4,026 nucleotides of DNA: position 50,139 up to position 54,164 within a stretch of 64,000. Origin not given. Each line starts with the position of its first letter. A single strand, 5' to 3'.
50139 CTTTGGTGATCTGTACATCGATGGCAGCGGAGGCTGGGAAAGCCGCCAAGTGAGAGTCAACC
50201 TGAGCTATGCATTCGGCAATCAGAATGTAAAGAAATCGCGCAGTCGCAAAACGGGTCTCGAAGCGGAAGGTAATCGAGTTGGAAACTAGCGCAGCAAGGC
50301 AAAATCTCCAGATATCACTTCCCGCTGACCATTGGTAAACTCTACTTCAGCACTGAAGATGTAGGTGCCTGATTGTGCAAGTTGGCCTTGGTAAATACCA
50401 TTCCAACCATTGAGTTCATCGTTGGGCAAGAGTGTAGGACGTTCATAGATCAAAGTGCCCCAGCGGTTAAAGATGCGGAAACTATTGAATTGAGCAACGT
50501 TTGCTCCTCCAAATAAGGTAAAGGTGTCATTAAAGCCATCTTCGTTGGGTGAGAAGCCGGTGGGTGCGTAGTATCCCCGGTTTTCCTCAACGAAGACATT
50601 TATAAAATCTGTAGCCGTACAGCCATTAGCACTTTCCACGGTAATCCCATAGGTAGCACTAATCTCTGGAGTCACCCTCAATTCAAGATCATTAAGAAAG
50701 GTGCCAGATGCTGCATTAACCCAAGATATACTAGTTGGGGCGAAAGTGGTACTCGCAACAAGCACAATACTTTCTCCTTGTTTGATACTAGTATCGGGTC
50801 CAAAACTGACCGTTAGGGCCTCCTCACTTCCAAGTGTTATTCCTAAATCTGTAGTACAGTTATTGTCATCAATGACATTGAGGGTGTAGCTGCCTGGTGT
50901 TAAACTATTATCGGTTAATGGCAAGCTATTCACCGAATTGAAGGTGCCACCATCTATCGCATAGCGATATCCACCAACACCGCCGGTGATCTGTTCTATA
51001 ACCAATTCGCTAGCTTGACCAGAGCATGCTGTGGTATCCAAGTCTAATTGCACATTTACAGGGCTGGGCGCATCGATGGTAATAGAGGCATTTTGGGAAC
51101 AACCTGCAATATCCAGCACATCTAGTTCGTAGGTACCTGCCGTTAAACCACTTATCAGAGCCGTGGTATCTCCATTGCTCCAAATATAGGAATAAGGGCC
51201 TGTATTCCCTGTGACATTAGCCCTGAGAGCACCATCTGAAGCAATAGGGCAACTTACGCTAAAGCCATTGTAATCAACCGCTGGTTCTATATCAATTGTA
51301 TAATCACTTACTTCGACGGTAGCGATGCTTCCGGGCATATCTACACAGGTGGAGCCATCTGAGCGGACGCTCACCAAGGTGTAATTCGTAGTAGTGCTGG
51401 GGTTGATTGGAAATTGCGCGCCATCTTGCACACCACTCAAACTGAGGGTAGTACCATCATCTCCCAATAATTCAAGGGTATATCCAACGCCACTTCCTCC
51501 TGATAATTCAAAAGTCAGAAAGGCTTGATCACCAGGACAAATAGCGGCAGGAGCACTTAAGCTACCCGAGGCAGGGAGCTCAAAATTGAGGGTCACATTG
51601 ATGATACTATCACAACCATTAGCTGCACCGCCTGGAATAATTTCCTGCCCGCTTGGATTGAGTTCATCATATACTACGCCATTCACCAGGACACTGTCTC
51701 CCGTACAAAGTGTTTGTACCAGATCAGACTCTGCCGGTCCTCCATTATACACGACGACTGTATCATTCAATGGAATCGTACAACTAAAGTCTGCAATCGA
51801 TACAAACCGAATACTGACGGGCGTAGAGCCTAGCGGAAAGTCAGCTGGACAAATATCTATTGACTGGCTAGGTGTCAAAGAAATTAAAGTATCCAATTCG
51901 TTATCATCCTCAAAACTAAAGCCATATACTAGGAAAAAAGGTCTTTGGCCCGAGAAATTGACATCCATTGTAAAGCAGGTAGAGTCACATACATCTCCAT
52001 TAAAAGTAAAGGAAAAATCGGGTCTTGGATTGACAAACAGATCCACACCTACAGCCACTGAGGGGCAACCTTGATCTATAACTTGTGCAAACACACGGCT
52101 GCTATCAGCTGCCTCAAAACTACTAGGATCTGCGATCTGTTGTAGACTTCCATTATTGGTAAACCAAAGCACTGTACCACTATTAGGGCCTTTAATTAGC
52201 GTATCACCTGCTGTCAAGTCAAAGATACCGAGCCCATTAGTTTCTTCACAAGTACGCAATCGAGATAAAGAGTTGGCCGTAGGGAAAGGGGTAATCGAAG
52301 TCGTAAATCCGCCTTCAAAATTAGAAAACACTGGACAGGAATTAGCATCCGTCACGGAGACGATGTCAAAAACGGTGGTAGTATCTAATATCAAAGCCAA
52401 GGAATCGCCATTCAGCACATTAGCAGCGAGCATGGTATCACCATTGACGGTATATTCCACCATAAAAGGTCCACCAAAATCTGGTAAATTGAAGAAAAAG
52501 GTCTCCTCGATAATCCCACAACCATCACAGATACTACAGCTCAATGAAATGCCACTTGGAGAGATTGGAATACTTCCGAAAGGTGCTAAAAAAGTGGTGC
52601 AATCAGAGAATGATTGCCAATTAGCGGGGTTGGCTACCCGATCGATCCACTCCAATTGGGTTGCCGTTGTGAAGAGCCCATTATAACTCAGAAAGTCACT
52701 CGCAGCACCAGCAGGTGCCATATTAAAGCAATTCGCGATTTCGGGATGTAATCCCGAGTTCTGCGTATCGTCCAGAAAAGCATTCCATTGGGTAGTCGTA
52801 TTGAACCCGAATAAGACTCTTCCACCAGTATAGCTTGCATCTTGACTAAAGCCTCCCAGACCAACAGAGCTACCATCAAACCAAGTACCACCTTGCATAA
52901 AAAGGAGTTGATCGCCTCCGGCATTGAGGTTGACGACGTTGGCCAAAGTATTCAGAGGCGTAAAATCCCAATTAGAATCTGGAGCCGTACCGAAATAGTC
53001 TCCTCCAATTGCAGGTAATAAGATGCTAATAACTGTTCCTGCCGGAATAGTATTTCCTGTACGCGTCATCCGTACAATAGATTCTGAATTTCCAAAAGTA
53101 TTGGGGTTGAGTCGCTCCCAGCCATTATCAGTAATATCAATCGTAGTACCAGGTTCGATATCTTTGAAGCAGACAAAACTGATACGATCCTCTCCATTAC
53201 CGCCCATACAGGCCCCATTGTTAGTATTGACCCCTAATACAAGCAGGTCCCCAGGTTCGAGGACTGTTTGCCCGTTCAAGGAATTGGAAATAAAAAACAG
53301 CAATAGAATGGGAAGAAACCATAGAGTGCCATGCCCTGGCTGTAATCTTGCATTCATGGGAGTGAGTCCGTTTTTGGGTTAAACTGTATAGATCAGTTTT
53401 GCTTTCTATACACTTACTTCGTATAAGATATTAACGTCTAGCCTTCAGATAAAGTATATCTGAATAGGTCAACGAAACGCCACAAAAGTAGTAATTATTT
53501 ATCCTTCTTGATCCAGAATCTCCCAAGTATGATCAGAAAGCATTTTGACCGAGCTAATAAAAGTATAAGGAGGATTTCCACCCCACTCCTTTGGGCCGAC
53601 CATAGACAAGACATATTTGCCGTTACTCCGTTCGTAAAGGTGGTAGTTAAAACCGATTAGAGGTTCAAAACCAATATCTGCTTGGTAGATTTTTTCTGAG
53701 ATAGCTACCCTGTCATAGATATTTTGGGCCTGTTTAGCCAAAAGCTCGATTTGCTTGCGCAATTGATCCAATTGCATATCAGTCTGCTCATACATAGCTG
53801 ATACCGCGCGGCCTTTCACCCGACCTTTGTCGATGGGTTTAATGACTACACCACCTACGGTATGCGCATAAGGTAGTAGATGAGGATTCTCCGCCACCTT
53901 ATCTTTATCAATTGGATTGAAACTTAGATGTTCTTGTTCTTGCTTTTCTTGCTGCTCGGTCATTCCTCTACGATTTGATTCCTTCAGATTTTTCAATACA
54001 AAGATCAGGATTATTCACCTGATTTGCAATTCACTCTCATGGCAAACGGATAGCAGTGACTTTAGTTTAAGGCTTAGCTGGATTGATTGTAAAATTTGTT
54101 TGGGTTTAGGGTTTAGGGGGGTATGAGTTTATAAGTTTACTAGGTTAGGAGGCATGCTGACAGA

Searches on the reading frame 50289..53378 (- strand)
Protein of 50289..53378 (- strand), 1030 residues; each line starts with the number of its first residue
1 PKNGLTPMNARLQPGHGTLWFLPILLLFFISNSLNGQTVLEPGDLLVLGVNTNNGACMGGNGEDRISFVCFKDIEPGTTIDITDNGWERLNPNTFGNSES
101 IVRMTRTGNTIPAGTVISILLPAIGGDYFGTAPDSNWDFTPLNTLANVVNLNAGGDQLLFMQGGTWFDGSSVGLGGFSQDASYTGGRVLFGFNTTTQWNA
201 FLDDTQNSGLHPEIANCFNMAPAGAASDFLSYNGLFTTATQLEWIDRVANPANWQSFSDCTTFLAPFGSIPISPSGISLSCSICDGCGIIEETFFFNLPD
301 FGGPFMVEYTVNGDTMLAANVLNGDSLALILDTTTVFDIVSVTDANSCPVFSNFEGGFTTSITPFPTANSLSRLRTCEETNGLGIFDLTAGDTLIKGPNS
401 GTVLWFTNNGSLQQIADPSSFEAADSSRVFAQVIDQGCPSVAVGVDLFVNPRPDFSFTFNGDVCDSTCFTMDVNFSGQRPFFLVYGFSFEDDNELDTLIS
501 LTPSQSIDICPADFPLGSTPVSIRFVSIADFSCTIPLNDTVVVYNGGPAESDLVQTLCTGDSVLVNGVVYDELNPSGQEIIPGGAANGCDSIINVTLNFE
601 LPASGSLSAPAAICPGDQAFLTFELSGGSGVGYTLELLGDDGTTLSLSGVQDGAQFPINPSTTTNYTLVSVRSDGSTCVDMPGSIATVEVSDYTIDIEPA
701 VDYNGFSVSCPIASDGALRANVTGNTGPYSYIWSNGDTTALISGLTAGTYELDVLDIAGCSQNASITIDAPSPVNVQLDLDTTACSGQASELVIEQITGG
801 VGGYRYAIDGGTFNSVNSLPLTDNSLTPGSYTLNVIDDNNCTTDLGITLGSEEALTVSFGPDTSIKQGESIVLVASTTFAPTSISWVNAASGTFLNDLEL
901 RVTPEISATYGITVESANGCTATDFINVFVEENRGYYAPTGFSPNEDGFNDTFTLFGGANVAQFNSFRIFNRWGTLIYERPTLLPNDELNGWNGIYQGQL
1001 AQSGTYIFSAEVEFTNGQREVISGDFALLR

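Call 28: search_protein_families(library=pfam, proteins=[window:50289-53378:-], max_evalue=0.001)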
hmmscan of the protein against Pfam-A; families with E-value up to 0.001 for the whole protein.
window:50289-53378:- (1030 aa): 2 families
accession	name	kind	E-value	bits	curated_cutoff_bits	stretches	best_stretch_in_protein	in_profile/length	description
PF13585.12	CHU_C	-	3e-13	50.1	27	1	939-1018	4-76/86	CHU_C Type IX secretion signal domain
PF13573.12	SprB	-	8.5e-07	29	28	1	708-738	7-37/37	SprB repeat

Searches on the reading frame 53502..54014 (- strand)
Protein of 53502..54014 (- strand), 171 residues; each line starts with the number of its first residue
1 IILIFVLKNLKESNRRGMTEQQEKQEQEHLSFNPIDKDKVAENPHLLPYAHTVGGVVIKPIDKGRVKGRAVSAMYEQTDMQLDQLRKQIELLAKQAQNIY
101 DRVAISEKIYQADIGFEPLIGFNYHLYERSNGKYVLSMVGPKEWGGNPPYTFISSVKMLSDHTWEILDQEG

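Call 28: search_protein_families(library=pfam, proteins=[window:53502-54014:-], max_evalue=0.001)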
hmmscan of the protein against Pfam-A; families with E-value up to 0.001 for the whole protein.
window:53502-54014:- (171 aa): 1 family
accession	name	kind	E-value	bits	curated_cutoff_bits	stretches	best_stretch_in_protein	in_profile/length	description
PF10504.14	DUF2452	-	1.6e-16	60.6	25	1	72-167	42-137/156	Protein of unknown function (DUF2452)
